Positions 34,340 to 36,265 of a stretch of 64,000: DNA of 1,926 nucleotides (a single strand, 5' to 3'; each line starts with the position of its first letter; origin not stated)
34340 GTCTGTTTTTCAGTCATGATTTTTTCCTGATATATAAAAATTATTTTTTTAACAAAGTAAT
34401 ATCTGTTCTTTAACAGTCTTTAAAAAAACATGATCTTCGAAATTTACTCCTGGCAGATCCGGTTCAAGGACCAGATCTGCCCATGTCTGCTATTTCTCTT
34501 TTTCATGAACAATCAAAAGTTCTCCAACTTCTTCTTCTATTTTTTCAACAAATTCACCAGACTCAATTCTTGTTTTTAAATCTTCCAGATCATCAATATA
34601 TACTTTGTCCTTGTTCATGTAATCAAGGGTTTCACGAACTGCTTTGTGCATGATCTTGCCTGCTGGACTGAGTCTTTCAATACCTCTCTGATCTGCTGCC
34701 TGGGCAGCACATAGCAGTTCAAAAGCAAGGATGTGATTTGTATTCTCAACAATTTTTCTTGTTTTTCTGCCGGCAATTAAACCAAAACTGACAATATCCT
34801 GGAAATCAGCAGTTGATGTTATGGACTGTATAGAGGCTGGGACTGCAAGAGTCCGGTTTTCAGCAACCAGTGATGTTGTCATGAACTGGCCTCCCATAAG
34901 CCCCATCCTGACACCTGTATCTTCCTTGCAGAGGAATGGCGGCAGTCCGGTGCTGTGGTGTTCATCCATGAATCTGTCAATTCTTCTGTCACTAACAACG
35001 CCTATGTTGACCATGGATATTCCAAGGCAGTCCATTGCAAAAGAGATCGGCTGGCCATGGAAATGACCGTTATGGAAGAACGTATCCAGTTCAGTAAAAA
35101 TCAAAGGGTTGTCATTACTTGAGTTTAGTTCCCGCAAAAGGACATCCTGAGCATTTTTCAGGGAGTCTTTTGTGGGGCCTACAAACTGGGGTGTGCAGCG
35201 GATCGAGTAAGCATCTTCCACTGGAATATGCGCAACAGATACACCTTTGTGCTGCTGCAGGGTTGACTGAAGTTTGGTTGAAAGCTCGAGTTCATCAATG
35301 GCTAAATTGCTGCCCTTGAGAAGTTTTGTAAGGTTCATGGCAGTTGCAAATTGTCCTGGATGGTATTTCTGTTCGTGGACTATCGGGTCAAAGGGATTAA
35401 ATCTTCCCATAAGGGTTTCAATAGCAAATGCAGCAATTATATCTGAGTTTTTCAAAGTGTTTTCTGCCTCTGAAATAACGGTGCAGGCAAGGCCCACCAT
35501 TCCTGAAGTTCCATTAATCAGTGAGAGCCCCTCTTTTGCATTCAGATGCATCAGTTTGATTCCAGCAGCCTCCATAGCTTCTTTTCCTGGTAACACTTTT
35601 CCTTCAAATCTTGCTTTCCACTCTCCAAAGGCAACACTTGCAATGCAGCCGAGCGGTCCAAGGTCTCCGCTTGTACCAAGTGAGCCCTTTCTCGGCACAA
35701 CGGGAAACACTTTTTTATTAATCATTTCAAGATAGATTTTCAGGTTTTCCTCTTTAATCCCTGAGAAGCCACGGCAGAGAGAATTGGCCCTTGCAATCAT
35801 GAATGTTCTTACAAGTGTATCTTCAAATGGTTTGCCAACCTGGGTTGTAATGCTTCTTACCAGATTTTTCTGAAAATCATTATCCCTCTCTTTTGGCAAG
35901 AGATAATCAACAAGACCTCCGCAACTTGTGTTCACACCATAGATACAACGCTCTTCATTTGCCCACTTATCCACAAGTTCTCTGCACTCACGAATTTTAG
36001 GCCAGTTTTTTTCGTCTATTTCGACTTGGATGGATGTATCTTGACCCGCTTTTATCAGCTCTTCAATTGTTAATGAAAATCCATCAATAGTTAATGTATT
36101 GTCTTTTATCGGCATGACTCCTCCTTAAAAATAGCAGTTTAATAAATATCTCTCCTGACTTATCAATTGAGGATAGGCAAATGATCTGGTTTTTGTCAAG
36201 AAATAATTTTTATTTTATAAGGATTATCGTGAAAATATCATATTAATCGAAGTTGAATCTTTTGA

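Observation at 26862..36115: Co-directional cluster MIO aminomutase/lyase - beta-transaminase-like - Lrp - BKACE - acyl-CoA ligase - TRAP: candidate undescribed beta-amino-acid route of amino acid catabolism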

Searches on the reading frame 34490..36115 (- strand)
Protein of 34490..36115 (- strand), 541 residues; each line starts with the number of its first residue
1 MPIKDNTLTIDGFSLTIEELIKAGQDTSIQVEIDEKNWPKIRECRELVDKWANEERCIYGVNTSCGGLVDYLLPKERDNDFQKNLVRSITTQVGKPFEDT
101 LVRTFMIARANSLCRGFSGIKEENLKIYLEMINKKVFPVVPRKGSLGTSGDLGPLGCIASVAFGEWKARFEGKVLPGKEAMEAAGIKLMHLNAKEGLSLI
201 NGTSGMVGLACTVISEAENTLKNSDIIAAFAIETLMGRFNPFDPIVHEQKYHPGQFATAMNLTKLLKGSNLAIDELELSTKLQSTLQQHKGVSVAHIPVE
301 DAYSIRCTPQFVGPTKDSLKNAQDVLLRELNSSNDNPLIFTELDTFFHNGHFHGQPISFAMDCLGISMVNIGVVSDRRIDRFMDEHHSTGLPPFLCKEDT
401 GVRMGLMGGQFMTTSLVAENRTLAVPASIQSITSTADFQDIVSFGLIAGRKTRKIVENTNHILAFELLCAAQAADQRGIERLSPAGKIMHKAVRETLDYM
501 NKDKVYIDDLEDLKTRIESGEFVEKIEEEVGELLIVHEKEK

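Call 3: search_protein_families(library=pfam, proteins=[window:34490-36115:-])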
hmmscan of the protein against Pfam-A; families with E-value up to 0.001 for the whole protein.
window:34490-36115:- (541 aa): 1 family
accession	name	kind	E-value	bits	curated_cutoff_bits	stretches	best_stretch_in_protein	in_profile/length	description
PF00221.24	Lyase_aromatic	-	7.1e-157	523.2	27.3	1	15-495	1-466/466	Aromatic amino acid lyase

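Call 4: search_protein_families(library=ncbifam, proteins=[window:34490-36115:-])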
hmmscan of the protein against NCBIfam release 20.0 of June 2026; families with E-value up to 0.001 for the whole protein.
window:34490-36115:- (541 aa): 8 families
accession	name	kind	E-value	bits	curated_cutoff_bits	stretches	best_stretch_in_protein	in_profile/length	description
TIGR04475.1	Phe_D_beta_mut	equivalog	6e-200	665.2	800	1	12-517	7-509/510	phenylalanine aminomutase (D-beta-phenylalanine forming)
NF006871.0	PRK09367.1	subfamily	4.9e-146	487.3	524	1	7-528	3-503/505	histidine ammonia-lyase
TIGR01225.1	hutH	equivalog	1.4e-138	462.5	539.15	1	9-529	2-501/506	histidine ammonia-lyase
TIGR03832.1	Tyr_2_3_mutase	equivalog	7.3e-134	447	501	1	10-513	1-503/507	tyrosine 2,3-aminomutase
NF053541.1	FlxA_rubin_TAL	equivalog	4.5e-103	345.4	700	1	28-517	13-496/498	flexirubin biosynthesis tyrosine ammonia-lyase FlxA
NF041222.1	BagA_FevW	exception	2.2e-81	274.1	1000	1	9-524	2-521/529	bagremycin/ferroverdin biosynthesis tyrosine ammonia-lyase BagA/FevW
TIGR01226.1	phe_am_lyase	equivalog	8.7e-78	262.3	519.15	1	6-497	31-523/680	phenylalanine ammonia-lyase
TIGR04473.1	taxol_Phe_23mut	exception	1.4e-53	182.2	1250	1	28-481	48-501/687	phenylalanine aminomutase (L-beta-phenylalanine forming)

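Call 10: find_homologous_proteins(query=window:34490-36115:-, max_evalue=1e-50)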
Query window:34490-36115:- (541 aa): 3922 proteins with E <= 1e-50 among 8000 candidates; the best 120 are listed.
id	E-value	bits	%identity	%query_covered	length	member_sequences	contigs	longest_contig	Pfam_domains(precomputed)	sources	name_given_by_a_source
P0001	0.0e+0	1153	94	100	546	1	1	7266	PF00221.25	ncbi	-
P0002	0.0e+0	1152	94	100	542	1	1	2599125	PF00221.25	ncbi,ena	-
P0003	0.0e+0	1138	92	100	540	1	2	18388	PF00221.25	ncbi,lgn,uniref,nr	ncbi:aromatic amino acid lyase [Desulfobacula sp.]|uniref:aromatic amino acid lyase n=1 Tax=Desulfob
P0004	0.0e+0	1137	92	100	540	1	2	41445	PF00221.25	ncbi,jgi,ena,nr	ncbi:MAG: histidine ammonia-lyase HutH [Deltaproteobacteria bacterium]|nr:MAG: histidine ammonia-lya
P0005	0.0e+0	1137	92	100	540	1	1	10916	PF00221.25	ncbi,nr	ncbi:MAG: aromatic amino acid lyase [Desulfobacterales bacterium]|nr:aromatic amino acid lyase [Desu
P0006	0.0e+0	1136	91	100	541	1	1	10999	PF00221.25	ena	-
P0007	0.0e+0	1133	91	100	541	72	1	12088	PF00221.25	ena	-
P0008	0.0e+0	1131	92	100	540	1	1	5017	PF00221.25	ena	-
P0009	0.0e+0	1130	91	100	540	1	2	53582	PF00221.25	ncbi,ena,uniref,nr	ncbi:aromatic amino acid lyase [Desulfobacula sp.]|uniref:aromatic amino acid lyase n=1 Tax=Desulfob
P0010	0.0e+0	1121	91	100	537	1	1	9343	PF00221.25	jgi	-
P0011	0.0e+0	1115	91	100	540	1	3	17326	PF00221.25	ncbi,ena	-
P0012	0.0e+0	1113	90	100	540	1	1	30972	PF00221.25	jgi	-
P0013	0.0e+0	1111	89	100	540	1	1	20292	PF00221.25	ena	-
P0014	0.0e+0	1101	89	100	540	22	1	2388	PF00221.25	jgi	jgi:histidine ammonia-lyase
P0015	0.0e+0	1100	89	100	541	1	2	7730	PF00221.25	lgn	-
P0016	0.0e+0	1100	88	100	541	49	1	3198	PF00221.25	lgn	-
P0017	0.0e+0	1099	89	100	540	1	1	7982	PF00221.25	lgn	-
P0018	0.0e+0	1097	88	100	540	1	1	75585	PF00221.25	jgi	jgi:histidine ammonia-lyase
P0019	0.0e+0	1096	89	100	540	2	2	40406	PF00221.25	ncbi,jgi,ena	-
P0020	0.0e+0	1094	89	100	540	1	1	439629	PF00221.25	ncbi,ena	-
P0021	0.0e+0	1090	87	100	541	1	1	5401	PF00221.25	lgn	-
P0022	0.0e+0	1090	88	100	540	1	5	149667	PF00221.25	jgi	jgi:phenylalanine aminomutase (D-beta-phenylalanine forming)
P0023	0.0e+0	1087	88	100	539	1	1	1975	PF00221.25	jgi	jgi:histidine ammonia-lyase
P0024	0.0e+0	1086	87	100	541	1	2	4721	PF00221.25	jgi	jgi:histidine ammonia-lyase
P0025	0.0e+0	1084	88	100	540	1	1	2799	PF00221.25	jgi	jgi:histidine ammonia-lyase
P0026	0.0e+0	1083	88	100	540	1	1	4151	PF00221.25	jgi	-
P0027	0.0e+0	1082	87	100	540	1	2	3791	PF00221.25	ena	-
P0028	0.0e+0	1082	86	100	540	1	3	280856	PF00221.25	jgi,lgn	jgi:histidine ammonia-lyase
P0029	0.0e+0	1081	87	100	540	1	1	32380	PF00221.25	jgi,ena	-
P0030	0.0e+0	1080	86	100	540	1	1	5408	PF00221.25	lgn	-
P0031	0.0e+0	1080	87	100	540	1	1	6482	PF00221.25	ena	-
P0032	0.0e+0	1080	87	100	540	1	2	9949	PF00221.25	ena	-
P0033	0.0e+0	1079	86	100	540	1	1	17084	PF00221.25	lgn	-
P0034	0.0e+0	1079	87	100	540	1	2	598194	PF00221.25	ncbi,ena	-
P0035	0.0e+0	1079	87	100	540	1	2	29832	PF00221.25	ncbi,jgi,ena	-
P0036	0.0e+0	1079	87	100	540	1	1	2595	PF00221.25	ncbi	-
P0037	0.0e+0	1078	86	100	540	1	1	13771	PF00221.25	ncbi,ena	-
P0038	0.0e+0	1078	86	100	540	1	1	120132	PF00221.25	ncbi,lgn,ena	-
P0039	0.0e+0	1077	87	100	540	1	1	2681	PF00221.25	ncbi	-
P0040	0.0e+0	1077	87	100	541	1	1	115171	PF00221.25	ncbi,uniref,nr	ncbi:aromatic amino acid lyase [Desulfobacula sp.]|uniref:aromatic amino acid lyase n=1 Tax=Desulfob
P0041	0.0e+0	1077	86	100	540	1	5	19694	PF00221.25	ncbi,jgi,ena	-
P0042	0.0e+0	1076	86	100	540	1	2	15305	PF00221.25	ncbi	-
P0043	0.0e+0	1076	88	100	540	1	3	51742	PF00221.25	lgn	-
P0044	0.0e+0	1075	87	100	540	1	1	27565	PF00221.25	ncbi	-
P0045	0.0e+0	1075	87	100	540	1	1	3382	PF00221.25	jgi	-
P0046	0.0e+0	1075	86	100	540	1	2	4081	PF00221.25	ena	-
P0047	0.0e+0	1075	87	100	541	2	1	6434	PF00221.25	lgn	-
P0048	0.0e+0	1073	86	100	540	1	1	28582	PF00221.25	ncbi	-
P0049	0.0e+0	1072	86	100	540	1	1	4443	PF00221.25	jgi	jgi:histidine ammonia-lyase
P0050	0.0e+0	1071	87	100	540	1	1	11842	PF00221.25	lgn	-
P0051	0.0e+0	1071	86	100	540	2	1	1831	PF00221.25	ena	-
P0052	0.0e+0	1070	86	100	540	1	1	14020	PF00221.25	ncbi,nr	ncbi:MAG: aromatic amino acid lyase [Desulfobacula sp.]|nr:aromatic amino acid lyase [Desulfobacula 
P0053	0.0e+0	1070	86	100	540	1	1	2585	PF00221.25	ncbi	-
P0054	0.0e+0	1070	86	100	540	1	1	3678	PF00221.25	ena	-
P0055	0.0e+0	1069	87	100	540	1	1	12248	PF00221.25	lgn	-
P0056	0.0e+0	1069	86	100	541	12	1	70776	PF00221.25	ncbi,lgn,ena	-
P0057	0.0e+0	1067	86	100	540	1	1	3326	PF00221.25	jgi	-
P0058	0.0e+0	1067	85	100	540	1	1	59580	PF00221.25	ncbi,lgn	-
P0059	0.0e+0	1066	85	100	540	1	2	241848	PF00221.25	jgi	jgi:phenylalanine aminomutase (D-beta-phenylalanine forming)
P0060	0.0e+0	1066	87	100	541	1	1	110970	PF00221.25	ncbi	-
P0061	0.0e+0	1065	85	100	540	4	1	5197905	PF00221.25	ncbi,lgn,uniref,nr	ncbi:aromatic amino acid lyase [Desulfobacula toluolica]|uniref:Pal: predicted phenylalanine ammonia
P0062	0.0e+0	1065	86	100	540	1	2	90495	PF00221.25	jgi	jgi:phenylalanine aminomutase (D-beta-phenylalanine forming)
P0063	0.0e+0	1065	85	100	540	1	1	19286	PF00221.25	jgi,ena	-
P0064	0.0e+0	1063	88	97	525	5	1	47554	PF00221.25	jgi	jgi:histidine ammonia-lyase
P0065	0.0e+0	1062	86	100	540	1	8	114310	PF00221.25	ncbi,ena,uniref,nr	ncbi:MAG: aromatic amino acid lyase [Deltaproteobacteria bacterium]|uniref:aromatic amino acid lyase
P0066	0.0e+0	1060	85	100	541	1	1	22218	PF00221.25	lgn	-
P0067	0.0e+0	1060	85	100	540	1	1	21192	PF00221.25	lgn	-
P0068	0.0e+0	1055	85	100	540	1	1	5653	PF00221.25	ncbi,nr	ncbi:MAG: aromatic amino acid lyase [Proteobacteria bacterium]|nr:aromatic amino acid lyase [Pseudom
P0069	0.0e+0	1055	85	100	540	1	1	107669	PF00221.25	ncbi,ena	-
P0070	0.0e+0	1052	85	100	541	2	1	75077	PF00221.25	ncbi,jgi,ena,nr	ncbi:MAG: histidine ammonia-lyase HutH [Desulfobacteraceae bacterium 4572_130]|nr:MAG: histidine amm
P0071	0.0e+0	1050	84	100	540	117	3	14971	PF00221.25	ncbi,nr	ncbi:MAG: aromatic amino acid lyase [Desulfotignum sp.]|nr:aromatic amino acid lyase [Desulfotignum 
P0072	0.0e+0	1049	85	100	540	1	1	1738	PF00221.25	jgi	jgi:histidine ammonia-lyase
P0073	0.0e+0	1047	85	100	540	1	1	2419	PF00221.25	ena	-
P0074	0.0e+0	1046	84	100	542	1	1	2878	PF00221.25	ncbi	-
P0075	0.0e+0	1045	84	100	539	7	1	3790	PF00221.25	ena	-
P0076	0.0e+0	1045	84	100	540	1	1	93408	PF00221.25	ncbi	-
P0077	0.0e+0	1044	84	100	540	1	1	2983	PF00221.25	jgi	-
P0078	0.0e+0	1042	84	100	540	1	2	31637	PF00221.25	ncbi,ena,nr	ncbi:MAG: aromatic amino acid lyase [Desulfobacterales bacterium]|nr:aromatic amino acid lyase [Desu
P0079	0.0e+0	1035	84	100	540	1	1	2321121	PF00221.25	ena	-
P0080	0.0e+0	1034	83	100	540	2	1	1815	PF00221.25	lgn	-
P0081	0.0e+0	1033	84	100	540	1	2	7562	PF00221.25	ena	-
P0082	0.0e+0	1030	83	100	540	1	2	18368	PF00221.25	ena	-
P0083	0.0e+0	1029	83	100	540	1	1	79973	PF00221.25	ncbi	-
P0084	0.0e+0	1029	83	100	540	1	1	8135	PF00221.25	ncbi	-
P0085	0.0e+0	1028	83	100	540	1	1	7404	PF00221.25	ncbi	ncbi:MAG: aromatic amino acid lyase [Desulfosarcinaceae bacterium]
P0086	0.0e+0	1027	83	100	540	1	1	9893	PF00221.25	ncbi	-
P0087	0.0e+0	1027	82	100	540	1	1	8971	PF00221.25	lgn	-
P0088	0.0e+0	1025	82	100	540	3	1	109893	PF00221.25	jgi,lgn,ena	-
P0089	0.0e+0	1025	82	100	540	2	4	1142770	PF00221.25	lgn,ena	-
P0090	0.0e+0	1024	83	100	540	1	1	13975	PF00221.25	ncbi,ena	-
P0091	0.0e+0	1022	82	100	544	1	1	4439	PF00221.25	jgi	jgi:histidine ammonia-lyase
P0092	0.0e+0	1021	82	100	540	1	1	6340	PF00221.25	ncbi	-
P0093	0.0e+0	1020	83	100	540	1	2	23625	PF00221.25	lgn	-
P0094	0.0e+0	1019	83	100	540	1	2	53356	PF00221.25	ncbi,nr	ncbi:MAG: aromatic amino acid lyase [Proteobacteria bacterium]|nr:histidine ammonia-lyase HutH [Desu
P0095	0.0e+0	1019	82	100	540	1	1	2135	PF00221.25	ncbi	-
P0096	0.0e+0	1018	83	100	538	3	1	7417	PF00221.25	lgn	-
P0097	0.0e+0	1018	82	100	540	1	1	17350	PF00221.25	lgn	-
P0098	0.0e+0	1018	82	100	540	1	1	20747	PF00221.25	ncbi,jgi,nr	ncbi:MAG: aromatic amino acid lyase [Proteobacteria bacterium]|nr:aromatic amino acid lyase [Pseudom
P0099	0.0e+0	1018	82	100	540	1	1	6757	PF00221.25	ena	-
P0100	0.0e+0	1017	82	100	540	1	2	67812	PF00221.25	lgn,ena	-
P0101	0.0e+0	1017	82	100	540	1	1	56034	PF00221.25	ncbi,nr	ncbi:MAG: aromatic amino acid lyase [Desulfobacterales bacterium]|nr:aromatic amino acid lyase [Desu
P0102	0.0e+0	1013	81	100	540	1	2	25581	PF00221.25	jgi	jgi:histidine ammonia-lyase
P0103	0.0e+0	1012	82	100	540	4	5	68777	PF00221.25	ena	-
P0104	0.0e+0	1010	81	100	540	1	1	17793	PF00221.25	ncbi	-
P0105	0.0e+0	1010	81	100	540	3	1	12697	PF00221.25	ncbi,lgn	-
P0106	1.3e-298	1009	81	100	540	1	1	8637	PF00221.25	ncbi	-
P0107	4.3e-298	1007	81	100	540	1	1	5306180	PF00221.25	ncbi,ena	-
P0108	1.6e-297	1005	81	100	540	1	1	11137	PF00221.25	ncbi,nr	ncbi:MAG: aromatic amino acid lyase [Desulfobacterales bacterium]|nr:aromatic amino acid lyase [Desu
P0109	2.4e-297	1005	81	100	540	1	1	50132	PF00221.25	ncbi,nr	ncbi:MAG: aromatic amino acid lyase [Desulfobacteraceae bacterium]|nr:aromatic amino acid lyase [Des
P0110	4.4e-296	1001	81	100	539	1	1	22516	PF00221.25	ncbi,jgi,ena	-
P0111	4.1e-295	997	80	100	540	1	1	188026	PF00221.25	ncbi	-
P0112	2.9e-292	988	80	100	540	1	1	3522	PF00221.25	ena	-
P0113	8.8e-292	986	79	100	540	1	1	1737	PF00221.25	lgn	-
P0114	4.3e-291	984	79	100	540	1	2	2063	PF00221.25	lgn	-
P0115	3.8e-289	978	79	100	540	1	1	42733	PF00221.25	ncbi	-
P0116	9.8e-289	976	78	100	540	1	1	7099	PF00221.25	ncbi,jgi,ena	-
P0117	3.6e-288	974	82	96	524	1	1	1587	PF00221.25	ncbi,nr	ncbi:MAG: aromatic amino acid lyase, partial [Desulfobacula sp.]|nr:aromatic amino acid lyase [Desul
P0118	1.9e-286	969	78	100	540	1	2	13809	PF00221.25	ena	-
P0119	6.4e-264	894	72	100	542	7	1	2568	PF00221.25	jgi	-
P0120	2.4e-263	892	72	100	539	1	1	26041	PF00221.25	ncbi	ncbi:aromatic amino acid lyase [Thermodesulfobacteriota bacterium]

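Call 12: find_encoding_contigs(protein=P0061, flank=10000, max_places=2)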
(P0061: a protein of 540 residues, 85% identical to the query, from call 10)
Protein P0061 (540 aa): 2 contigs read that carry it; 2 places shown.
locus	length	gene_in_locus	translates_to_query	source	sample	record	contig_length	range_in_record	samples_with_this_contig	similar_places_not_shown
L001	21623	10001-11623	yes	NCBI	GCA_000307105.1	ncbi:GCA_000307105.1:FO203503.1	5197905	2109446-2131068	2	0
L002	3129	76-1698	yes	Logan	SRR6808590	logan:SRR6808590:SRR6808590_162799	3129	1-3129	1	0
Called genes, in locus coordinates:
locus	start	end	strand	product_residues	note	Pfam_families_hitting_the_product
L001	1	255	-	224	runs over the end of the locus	PF00406:ADK, PF13207:AAA_17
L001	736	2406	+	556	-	PF03063:Prismane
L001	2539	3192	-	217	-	PF13489:Methyltransf_23, PF08242:Methyltransf_12 (faint)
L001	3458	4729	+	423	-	PF03952:Enolase_N, PF00113:Enolase_C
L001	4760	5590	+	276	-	-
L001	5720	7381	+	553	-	PF06418:CTP_synth_N, PF00117:GATase, PF07722:Peptidase_C26 (faint)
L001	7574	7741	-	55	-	-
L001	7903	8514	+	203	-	PF02129:Peptidase_S15, PF20408:Abhydrolase_11 (weak)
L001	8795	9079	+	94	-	-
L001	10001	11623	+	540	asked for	PF00221:Lyase_aromatic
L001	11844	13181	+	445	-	PF00202:Aminotran_3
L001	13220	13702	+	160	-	PF13404:HTH_AsnC-type, PF13412:HTH_24, PF01037:AsnC_trans_reg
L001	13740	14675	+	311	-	PF05853:BKACE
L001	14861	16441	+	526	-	PF00501:AMP-binding, PF13193:AMP-binding_C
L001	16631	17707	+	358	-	PF03480:DctP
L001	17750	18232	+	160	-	PF04290:DctQ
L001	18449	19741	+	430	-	PF06808:DctM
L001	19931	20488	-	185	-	PF00072:Response_reg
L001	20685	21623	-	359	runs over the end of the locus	PF01555:N6_N4_Mtase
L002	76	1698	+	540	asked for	PF00221:Lyase_aromatic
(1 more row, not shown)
